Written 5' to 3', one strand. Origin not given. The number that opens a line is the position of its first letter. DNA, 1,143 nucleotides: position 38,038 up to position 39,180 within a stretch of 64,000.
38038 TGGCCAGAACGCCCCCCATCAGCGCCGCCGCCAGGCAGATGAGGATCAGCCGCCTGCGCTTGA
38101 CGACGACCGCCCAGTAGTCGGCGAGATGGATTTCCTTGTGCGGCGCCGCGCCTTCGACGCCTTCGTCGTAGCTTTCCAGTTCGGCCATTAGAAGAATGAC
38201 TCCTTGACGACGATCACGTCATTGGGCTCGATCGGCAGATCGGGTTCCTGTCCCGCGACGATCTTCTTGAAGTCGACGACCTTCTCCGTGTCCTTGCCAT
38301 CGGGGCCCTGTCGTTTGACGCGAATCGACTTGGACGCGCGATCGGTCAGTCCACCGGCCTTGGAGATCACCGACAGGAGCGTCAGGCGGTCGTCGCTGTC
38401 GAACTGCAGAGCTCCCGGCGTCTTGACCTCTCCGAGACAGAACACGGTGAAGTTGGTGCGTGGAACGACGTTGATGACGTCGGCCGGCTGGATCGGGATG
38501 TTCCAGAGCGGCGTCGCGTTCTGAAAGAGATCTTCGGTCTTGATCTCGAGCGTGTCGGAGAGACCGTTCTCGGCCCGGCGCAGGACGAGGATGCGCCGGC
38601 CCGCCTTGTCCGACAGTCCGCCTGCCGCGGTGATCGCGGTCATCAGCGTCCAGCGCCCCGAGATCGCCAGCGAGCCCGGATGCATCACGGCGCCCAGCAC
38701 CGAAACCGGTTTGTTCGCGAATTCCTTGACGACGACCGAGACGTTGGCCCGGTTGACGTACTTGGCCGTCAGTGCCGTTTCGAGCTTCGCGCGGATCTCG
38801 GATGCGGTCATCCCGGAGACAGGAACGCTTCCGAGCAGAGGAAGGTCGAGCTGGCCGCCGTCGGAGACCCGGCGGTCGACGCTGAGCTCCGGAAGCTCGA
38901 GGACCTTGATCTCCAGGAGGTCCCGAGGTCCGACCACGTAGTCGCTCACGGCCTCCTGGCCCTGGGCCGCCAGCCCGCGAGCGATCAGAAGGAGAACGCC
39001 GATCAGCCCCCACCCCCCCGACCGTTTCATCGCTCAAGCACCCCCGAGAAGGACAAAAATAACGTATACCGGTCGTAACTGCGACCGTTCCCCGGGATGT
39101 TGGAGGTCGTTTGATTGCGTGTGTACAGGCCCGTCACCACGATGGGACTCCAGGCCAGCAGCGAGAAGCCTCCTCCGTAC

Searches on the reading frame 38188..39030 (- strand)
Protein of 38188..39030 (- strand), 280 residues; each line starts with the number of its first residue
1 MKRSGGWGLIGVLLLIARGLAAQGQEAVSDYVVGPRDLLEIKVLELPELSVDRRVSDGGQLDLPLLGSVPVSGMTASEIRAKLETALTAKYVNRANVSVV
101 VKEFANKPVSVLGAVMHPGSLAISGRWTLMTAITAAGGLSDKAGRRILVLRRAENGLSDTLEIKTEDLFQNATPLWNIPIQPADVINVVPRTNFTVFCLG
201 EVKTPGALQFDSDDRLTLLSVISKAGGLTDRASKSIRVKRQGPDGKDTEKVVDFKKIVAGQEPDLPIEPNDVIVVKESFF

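Call 6: search_protein_families(library=ncbifam, proteins=[window:38188-39030:-], max_evalue=0.001)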
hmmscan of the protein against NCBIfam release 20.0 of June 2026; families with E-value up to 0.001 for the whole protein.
window:38188-39030:- (280 aa): 4 families
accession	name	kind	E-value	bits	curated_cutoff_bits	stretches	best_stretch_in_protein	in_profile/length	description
TIGR03027.2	pepcterm_export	equivalog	3.6e-37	127.6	180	2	30-191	2-166/169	XrtA/PEP-CTERM system exopolysaccharide export protein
TIGR03028.1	EpsE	equivalog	1e-36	126.5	262.65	1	30-280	1-239/239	polysaccharide export protein EpsE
NF041843.1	EpsY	equivalog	1.6e-25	89.6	320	2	29-188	51-210/211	exopolysaccharide export protein EpsY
NF011658.0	PRK15078.1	subfamily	4.5e-24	84.9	333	1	30-250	84-313/380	polysaccharide export protein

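Call 15: find_encoding_contigs(protein=window:38188-39030:-, flank=10000, max_places=4)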
Protein window:38188-39030:- (280 aa): no gene with exactly this product is on record in the collection.

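Call 21: search_protein_families(library=pfam, proteins=[window:38188-39030:-], max_evalue=0.001)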
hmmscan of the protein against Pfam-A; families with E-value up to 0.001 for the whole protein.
window:38188-39030:- (280 aa): 3 families
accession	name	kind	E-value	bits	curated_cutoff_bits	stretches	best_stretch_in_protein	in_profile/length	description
PF02563.21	Poly_export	-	2.3e-20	73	28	1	27-101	3-76/77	Polysaccharide biosynthesis/export protein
PF22461.2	SLBB_2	-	3e-17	62.9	27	2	108-188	2-79/79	SLBB domain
PF10531.15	SLBB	-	1.1e-16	60.8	27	2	196-246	2-50/55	SLBB domain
